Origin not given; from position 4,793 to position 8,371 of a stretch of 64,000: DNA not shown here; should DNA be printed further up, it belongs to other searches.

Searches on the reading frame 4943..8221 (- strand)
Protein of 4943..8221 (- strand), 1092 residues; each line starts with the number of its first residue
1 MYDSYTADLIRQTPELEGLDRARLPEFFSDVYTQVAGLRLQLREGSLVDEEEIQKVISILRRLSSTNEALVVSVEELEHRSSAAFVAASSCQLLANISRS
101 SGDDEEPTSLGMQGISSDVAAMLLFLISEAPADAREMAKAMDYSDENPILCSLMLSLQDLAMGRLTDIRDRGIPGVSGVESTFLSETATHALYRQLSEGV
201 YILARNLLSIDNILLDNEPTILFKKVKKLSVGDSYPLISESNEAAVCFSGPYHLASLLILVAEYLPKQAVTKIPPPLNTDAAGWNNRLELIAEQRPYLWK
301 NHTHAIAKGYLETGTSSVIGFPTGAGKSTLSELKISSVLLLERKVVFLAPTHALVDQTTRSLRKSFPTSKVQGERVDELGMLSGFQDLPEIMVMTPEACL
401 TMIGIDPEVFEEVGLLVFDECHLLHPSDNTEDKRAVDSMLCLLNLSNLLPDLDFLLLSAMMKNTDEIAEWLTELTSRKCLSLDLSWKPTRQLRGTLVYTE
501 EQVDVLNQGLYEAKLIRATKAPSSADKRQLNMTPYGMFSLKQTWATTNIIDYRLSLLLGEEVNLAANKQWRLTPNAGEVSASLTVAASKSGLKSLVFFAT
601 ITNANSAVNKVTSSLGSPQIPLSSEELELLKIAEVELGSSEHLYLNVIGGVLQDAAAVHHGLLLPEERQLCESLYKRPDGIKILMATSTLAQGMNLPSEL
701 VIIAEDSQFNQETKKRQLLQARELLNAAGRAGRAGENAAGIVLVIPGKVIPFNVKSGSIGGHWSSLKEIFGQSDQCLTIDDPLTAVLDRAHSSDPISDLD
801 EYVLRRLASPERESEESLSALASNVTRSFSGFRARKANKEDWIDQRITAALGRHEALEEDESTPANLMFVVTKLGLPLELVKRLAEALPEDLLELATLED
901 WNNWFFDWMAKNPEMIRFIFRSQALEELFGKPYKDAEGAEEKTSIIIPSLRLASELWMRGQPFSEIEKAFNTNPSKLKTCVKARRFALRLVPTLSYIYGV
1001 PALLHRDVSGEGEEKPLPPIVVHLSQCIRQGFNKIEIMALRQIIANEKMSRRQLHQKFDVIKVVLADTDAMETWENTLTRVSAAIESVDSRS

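Call 10: search_protein_families(library=pfam, proteins=[window:4943-8221:-])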
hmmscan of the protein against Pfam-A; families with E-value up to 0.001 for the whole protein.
window:4943-8221:- (1092 aa): 3 families
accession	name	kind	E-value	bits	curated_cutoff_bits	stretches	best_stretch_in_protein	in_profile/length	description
PF00270.35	DEAD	-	6.9e-17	62.1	26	1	310-464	12-164/167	DEAD/DEAH box helicase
PF04851.21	ResIII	-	5.7e-09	36.5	22.5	1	312-426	21-139/164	Type III restriction enzyme, res subunit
PF00271.37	Helicase_C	-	1.3e-05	25.8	23.5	1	656-735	42-110/110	Helicase conserved C-terminal domain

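Call 81: search_protein_families(library=ncbifam, proteins=[window:4943-8221:-], max_evalue=0.001)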
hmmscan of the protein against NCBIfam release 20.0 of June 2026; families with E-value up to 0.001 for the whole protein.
window:4943-8221:- (1092 aa): 6 families
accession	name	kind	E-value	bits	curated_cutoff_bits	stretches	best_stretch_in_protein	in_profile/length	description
NF002654.0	PRK02362.1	equivalog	1.4e-28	99.6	887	2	551-740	204-388/739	ATP-dependent DNA helicase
NF002251.0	PRK01172.1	equivalog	9.1e-23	80.4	891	2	298-472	23-190/674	ATP-dependent DNA helicase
NF040935.1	helicase_Hel308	equivalog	1.4e-21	76.3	1200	2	587-744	243-398/704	ATP-dependent DNA helicase Hel308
NF001308.0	PRK00254.1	equivalog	6e-17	61.1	1216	2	301-494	27-206/720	ATP-dependent DNA helicase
TIGR04121.1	DEXH_lig_assoc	equivalog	2.6e-11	42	850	1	297-476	12-199/804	ligase-associated DNA damage response DEXH box helicase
NF010337.0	PRK13766.1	equivalog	1e-06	27.2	610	1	306-422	24-142/781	Hef nuclease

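Call 82: search_protein_families(library=padloc, proteins=[window:4943-8221:-], max_evalue=0.001)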
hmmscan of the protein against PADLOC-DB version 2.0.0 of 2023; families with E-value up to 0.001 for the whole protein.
window:4943-8221:- (1092 aa): 26 families (the best 25 are shown)
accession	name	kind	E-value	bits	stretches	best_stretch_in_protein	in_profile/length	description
PDLC00188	HamB1|HamB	-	1.8e-38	130.3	2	273-473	219-421/1037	DEAD-box helicase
PDLC04531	PDC-M23B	-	2.4e-36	123.2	1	309-744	307-710/1060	-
PDLC00194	HamB1|HamB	-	1.2e-35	120.7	2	651-745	557-650/995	DEAD-box helicase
PDLC00192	HamB1|HamB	-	1.1e-33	114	2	254-505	222-475/1104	DEAD-box helicase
PDLC00174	HamB1|HamB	-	4.2e-29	99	2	298-503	303-509/1163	DEAD-box helicase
PDLC00178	HamB1|HamB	-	1.8e-24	83.7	2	297-473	245-424/830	DEAD-box helicase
PDLC00175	HamB1|HamB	-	3.1e-24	82.5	2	277-471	206-400/1000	DEAD-box helicase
PDLC00186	HamB1|HamB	-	6.6e-22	75.3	2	580-746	379-533/864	DEAD-box helicase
PDLC00185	HamB1|HamB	-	1.2e-19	67.8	2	652-744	439-524/871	DEAD-box helicase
PDLC04532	PDC-M23B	-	4.5e-19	66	2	310-495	321-514/817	-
PDLC00176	HamB1|HamB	-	5.5e-19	65.7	2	651-745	424-511/845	DEAD-box helicase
PDLC00187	HamB1|HamB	-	1.3e-18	64.7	2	592-745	378-518/851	DEAD-box helicase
PDLC00177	HamB1|HamB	-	1.3e-17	61.3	2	651-734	439-521/841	DEAD-box helicase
PDLC04530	PDC-M23B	-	2.2e-16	57.1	2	308-494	77-278/828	-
PDLC00200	HamB2|HamB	-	2.1e-15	53.8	2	651-746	443-532/865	DEAD-box helicase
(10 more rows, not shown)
